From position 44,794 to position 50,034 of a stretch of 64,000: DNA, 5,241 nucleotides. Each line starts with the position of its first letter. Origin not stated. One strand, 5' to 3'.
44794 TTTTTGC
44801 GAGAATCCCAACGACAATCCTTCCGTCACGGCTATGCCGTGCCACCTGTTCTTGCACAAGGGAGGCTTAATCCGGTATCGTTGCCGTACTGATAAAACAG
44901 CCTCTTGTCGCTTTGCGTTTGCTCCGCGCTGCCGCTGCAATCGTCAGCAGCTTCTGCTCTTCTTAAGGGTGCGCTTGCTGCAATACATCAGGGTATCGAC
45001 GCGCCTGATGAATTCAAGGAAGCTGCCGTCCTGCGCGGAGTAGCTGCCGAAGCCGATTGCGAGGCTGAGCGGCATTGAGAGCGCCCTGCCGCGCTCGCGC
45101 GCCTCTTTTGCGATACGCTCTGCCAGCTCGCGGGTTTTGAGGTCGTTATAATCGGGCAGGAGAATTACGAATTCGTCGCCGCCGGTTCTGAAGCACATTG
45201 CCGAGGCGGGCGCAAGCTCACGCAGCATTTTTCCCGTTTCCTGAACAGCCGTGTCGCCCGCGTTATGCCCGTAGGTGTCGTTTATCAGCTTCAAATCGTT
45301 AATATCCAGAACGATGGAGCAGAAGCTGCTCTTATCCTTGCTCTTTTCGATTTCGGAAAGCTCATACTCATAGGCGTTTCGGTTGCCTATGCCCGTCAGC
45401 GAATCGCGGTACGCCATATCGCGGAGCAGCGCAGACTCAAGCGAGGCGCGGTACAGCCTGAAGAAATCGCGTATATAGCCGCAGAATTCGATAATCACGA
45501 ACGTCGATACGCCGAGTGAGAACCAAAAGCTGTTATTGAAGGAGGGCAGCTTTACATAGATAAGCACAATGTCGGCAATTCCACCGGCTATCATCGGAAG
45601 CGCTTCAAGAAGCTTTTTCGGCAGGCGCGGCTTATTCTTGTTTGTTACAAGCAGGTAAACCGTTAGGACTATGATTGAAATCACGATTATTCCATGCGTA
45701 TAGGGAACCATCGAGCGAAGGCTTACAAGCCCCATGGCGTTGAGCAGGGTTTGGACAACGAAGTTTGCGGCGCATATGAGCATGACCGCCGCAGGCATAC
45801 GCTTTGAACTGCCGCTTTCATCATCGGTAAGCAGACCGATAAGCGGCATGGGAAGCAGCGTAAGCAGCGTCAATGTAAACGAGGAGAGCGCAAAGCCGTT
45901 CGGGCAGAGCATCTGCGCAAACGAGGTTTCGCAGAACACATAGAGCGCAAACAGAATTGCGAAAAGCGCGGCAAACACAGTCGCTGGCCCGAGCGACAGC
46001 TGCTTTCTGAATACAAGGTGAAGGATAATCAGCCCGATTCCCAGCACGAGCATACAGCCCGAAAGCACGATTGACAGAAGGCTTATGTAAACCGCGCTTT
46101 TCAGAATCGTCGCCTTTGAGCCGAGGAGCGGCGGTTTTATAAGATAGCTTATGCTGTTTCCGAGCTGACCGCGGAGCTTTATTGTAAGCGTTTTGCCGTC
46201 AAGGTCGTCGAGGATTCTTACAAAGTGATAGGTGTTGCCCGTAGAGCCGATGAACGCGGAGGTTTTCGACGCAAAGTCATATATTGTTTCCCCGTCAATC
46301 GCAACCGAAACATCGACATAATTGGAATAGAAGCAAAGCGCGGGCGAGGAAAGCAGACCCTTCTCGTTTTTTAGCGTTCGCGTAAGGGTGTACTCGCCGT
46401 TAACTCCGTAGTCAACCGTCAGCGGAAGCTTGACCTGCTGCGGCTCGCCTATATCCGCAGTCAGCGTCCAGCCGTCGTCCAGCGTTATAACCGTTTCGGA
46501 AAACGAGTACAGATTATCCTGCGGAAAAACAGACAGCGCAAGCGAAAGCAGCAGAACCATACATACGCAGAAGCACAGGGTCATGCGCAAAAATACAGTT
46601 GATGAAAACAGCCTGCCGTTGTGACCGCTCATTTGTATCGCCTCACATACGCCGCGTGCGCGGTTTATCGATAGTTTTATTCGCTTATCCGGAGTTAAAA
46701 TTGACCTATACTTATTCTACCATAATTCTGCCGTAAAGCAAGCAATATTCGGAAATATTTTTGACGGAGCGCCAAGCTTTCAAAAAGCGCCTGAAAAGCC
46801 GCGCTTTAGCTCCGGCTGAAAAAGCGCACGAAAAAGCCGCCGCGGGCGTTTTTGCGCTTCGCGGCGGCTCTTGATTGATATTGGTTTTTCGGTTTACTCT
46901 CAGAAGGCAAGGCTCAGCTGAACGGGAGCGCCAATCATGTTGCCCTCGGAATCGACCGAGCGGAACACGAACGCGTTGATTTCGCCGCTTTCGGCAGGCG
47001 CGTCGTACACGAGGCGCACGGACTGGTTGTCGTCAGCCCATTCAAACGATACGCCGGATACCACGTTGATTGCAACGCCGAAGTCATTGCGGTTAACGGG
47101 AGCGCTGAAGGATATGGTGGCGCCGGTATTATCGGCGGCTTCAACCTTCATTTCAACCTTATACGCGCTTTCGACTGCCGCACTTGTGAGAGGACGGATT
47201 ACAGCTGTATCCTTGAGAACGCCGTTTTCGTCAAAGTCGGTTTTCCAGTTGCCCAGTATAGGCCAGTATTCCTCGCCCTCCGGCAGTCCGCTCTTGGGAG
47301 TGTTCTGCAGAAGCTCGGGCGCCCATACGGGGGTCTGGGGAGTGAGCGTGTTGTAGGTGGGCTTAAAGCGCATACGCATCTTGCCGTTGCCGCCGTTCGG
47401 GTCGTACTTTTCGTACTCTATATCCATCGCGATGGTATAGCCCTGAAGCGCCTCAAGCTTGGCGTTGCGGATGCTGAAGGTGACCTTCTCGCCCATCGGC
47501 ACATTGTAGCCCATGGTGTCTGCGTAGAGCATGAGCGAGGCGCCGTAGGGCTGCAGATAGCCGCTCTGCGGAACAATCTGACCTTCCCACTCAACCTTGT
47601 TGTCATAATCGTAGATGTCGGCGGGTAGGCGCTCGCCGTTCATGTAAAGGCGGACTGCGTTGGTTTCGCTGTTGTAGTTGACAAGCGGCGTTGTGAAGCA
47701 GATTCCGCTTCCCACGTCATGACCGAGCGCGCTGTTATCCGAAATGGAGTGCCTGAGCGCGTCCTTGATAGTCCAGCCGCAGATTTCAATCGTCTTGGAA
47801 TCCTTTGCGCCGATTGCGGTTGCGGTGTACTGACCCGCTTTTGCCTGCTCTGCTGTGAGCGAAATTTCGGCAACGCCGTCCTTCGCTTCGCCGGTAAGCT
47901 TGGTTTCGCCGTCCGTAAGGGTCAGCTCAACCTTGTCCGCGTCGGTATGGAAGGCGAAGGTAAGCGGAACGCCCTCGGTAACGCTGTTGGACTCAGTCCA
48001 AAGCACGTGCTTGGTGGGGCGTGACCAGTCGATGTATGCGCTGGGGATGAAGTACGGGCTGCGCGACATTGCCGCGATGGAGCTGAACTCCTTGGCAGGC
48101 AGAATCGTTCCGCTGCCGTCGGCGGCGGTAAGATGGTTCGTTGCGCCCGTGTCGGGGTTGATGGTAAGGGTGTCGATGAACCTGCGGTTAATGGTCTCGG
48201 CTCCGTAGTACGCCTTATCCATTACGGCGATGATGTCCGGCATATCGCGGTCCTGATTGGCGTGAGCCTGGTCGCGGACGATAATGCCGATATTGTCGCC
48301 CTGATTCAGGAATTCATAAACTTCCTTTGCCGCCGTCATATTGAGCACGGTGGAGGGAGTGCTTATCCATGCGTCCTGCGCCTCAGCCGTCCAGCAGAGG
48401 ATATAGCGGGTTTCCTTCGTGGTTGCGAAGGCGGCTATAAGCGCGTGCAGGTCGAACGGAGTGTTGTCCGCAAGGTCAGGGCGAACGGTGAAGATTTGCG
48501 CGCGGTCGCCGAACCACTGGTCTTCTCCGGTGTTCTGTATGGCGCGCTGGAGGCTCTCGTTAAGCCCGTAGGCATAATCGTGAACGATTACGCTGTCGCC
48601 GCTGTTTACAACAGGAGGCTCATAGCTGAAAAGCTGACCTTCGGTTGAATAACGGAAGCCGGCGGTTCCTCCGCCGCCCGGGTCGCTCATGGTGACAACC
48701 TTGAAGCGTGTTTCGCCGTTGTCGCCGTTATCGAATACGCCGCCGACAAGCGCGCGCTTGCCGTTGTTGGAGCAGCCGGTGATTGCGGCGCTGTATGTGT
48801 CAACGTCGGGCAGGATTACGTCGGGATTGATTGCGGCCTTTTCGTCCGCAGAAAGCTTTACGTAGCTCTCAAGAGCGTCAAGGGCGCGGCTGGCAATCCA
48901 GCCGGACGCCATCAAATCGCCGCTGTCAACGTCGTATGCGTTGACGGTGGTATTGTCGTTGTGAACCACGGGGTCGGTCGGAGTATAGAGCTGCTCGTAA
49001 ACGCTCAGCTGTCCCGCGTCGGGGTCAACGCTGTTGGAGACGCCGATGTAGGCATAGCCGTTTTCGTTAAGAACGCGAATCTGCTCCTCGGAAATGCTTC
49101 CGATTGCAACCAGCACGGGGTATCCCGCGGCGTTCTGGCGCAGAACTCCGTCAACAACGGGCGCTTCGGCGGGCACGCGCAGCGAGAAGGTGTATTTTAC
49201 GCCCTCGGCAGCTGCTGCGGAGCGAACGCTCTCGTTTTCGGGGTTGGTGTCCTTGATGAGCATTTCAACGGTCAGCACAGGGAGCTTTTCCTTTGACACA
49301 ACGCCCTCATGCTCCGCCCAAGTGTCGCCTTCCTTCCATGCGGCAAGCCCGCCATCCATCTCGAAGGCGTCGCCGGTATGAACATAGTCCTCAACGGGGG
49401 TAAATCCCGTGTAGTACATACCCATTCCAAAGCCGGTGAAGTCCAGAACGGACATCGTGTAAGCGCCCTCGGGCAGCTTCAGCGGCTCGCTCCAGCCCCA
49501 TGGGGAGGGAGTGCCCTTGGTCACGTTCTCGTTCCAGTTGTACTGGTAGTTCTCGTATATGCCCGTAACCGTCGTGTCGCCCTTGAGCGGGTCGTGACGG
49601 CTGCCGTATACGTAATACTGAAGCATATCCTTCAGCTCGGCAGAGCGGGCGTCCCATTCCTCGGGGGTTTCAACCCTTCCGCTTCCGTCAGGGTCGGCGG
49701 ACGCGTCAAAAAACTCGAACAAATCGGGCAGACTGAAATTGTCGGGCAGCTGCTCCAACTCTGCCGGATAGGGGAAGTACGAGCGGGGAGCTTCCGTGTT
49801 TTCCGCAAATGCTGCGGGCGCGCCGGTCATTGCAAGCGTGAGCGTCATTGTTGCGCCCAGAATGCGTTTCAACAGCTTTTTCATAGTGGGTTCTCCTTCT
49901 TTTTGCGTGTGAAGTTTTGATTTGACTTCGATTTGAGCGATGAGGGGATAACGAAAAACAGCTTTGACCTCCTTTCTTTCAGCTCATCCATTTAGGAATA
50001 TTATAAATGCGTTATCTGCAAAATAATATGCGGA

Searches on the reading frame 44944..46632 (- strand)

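Call 12: search_protein_families(library=pfam, proteins=[window:44944-46632:-], max_evalue=0.01)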
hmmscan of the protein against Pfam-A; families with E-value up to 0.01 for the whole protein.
window:44944-46632:- (562 aa): 1 family
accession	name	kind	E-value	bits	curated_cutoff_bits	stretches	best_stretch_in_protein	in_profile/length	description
PF00990.26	GGDEF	-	2.3e-27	96.2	23.8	1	407-556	1-158/161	Diguanylate cyclase, GGDEF domain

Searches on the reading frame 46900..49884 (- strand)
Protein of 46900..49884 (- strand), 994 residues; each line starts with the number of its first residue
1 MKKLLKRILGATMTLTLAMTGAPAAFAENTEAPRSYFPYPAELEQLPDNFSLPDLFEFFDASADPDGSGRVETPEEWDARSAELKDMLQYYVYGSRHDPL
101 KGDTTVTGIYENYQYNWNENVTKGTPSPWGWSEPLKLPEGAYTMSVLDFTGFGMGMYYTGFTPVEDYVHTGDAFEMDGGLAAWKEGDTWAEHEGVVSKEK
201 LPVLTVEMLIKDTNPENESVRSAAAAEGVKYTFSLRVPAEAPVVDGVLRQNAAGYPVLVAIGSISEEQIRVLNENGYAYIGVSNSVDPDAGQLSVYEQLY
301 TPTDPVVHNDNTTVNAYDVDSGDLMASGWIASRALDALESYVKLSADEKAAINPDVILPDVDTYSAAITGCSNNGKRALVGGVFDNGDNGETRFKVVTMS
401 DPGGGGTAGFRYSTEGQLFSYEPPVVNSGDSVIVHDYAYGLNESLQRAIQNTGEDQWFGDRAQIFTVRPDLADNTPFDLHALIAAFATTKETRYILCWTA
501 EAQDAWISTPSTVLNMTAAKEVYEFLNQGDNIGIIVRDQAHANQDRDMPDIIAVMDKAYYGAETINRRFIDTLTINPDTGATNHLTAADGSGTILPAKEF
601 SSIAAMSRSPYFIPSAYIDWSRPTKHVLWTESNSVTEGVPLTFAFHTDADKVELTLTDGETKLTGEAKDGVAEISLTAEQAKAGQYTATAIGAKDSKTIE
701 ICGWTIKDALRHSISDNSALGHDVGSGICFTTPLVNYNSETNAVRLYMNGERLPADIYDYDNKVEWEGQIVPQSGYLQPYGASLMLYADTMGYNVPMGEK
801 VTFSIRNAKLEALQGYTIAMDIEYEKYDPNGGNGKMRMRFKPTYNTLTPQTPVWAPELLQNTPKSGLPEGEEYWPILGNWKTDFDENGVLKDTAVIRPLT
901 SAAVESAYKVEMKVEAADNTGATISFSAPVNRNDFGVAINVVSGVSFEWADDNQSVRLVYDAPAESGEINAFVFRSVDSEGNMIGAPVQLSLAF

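Call 12: search_protein_families(library=pfam, proteins=[window:46900-49884:-], max_evalue=0.01)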
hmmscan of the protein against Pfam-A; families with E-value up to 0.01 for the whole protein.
window:46900-49884:- (994 aa): 1 family
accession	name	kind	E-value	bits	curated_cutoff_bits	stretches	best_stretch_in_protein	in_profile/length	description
PF22244.2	GCE_fung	-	1.4e-15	58.2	27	2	319-415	75-150/231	Glucuronyl esterase, fungi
